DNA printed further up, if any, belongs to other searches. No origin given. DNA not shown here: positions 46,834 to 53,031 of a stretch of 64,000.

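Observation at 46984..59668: Tandem triplet of secreted S8 subtilases, each fused to an array of a two-cysteine ~85-aa Ig-like module (16 + 6 + 6 copies)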

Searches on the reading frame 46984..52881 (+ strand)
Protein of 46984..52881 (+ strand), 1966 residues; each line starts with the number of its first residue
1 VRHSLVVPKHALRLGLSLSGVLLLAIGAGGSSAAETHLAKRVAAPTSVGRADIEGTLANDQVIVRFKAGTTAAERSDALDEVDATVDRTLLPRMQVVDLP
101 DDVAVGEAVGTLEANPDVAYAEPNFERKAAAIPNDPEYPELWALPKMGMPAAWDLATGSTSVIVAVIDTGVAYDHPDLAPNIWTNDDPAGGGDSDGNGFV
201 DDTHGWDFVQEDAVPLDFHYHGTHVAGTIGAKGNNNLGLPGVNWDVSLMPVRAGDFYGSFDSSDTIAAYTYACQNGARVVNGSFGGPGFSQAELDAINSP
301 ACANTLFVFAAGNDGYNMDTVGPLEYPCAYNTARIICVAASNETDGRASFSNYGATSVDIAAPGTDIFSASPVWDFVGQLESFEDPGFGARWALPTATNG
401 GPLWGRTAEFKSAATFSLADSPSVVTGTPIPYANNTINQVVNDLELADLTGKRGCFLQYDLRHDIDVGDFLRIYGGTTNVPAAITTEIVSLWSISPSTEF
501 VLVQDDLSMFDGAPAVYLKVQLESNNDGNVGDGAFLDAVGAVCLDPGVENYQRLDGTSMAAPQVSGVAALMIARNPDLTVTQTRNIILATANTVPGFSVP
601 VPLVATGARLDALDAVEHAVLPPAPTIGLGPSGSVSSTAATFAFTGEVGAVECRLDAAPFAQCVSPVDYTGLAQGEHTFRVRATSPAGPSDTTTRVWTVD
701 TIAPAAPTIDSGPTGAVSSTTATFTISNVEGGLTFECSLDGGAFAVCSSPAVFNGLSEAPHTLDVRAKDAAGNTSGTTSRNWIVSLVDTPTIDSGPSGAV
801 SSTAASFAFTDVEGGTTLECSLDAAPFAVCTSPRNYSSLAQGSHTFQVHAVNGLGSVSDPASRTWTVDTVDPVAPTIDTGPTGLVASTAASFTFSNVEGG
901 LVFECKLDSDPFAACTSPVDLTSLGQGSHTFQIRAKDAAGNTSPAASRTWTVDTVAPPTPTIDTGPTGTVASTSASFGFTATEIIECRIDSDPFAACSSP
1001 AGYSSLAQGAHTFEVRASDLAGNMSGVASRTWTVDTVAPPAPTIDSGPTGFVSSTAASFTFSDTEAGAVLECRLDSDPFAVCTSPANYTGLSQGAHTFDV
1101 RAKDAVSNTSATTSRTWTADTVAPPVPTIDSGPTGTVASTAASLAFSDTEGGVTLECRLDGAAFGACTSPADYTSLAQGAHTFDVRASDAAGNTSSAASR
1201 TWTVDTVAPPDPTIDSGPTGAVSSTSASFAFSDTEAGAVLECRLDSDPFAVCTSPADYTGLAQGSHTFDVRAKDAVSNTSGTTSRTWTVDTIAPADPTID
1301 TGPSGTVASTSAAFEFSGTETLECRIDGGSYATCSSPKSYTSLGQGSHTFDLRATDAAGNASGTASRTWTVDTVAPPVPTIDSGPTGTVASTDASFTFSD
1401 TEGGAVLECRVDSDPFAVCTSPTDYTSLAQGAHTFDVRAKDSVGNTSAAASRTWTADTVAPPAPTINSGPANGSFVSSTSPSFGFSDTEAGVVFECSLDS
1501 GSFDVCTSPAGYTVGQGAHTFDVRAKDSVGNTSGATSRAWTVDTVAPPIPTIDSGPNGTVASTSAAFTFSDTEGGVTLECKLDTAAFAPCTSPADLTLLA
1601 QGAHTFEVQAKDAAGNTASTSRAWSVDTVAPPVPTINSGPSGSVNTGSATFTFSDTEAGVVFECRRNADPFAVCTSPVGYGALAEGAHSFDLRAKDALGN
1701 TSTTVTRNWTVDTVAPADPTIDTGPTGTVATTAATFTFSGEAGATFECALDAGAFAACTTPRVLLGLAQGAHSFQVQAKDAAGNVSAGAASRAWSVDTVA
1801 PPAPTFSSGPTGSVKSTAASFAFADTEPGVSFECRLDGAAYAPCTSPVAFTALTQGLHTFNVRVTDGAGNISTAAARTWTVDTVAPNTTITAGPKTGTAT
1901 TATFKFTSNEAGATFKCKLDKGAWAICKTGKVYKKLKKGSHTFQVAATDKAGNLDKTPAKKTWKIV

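Call 7: search_protein_families(library=pfam, proteins=[window:46984-52881:+], max_evalue=1)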
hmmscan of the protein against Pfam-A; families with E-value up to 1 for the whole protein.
window:46984-52881:+ (1966 aa): 14 families
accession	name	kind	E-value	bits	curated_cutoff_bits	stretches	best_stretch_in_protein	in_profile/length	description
PF19077.6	Big_13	-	2e-54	182.8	27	12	1851-1883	70-102/102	Bacterial Ig-like domain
PF00082.27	Peptidase_S8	-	5.1e-54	184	21.8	2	161-366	3-211/288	Subtilase family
PF07495.19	Y_Y_Y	-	2.3e-28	98.3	26.6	0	1086-1117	30-60/65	Y_Y_Y domain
PF12245.14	Big_3_2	-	1.5e-13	51.4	23.3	0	1175-1205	92-121/122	Bacterial Ig-like domain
PF22148.1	Fervidolysin_NPro-like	-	6.5e-11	42.9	21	1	53-124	11-81/81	Fervidolysin N-terminal prodomain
PF17936.7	Big_6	-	4.8e-10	40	27.6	0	722-779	25-78/83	Bacterial Ig domain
PF16389.11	DUF4998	-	3.9e-07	30.2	29.1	0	921-947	78-104/199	Domain of unknown function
PF22352.2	K319L-like_PKD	-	5.4e-06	26.8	27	0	1846-1874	50-78/84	K319L-like, PKD domain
PF00801.26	PKD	-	6.5e-06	26.5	23.5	0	1086-1114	49-77/80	PKD domain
PF13750.12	Big_3_3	-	1.2e-05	25.5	27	0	1088-1132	9-53/157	Bacterial Ig-like domain (group 3)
PF17166.9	DUF5126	-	0.027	14.9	27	0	1088-1118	64-94/104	Domain of unknown function (DUF5126)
PF00299.24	Squash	-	0.031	14.7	22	0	904-915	9-20/29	Squash family serine protease inhibitor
PF12577.13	PPARgamma_N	-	0.034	15.1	25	0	915-934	14-33/78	PPAR gamma N-terminal region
PF22969.3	Ig_NUP210_2nd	-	0.073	13.3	27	0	756-774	8-26/109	NUP210 Ig-like domain 2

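Call 12: search_protein_families(library=ncbifam, proteins=[window:46984-52881:+], max_evalue=0.01)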
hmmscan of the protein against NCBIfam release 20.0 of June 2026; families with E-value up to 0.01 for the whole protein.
window:46984-52881:+ (1966 aa): 12 families
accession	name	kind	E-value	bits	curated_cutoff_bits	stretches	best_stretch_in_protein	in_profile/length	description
NF047446.1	barrel_OmpL47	domain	2.7e-88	290.4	40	12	1305-1371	5-68/68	OmpL47-type beta-barrel domain-containing protein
NF033510.3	Ca_tandemer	repeat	3.6e-41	139.5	50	1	677-775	2-96/96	Ca2+-stabilized repeat-containing adhesin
NF047441.1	Lepto_OmpL47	equivalog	3.2e-32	112.5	250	2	1312-1466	172-331/336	multi-beta-barrel domain surface protein OmpL47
TIGR03921.1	T7SS_mycosin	equivalog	7.9e-29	100.9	278.75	2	149-373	3-213/353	type VII secretion-associated serine protease mycosin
NF040520.1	Ig_like_BLP2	equivalog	8.4e-23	80.4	750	3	1011-1301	227-517/730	Ig-like repeat protein Blp2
NF033595.1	denti_PrtP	equivalog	1.5e-22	80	300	3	280-371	342-425/606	dentilisin complex serine proteinase subunit PrtP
NF033707.1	T9SS_sortase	equivalog_domain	2.9e-12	45.1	420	0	1849-1919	957-1027/1095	type IX secretion system sortase PorU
TIGR03895.1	protease_PatA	subfamily_domain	8.1e-08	31.5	421.05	1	221-373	1-153/606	PatA/PatG family cyanobactin maturation protease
NF041611.1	exoglucan_CbhB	equivalog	2.4e-06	25.9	1950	2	1625-1801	700-889/997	exoglucanase CbhB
NF049966.1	QH_SP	equivalog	0.00098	18.5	165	0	548-591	168-211/219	subtilisin-like serine protease QhpE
NF005745.0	PRK07569.1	equivalog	0.0026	17.2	333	0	1077-1143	146-213/238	bidirectional hydrogenase complex protein HoxU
NF000339.2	fos-Crono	exception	0.0034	17.5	275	0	1813-1846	10-43/134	FosA family fosfomycin resistance glutathione transferase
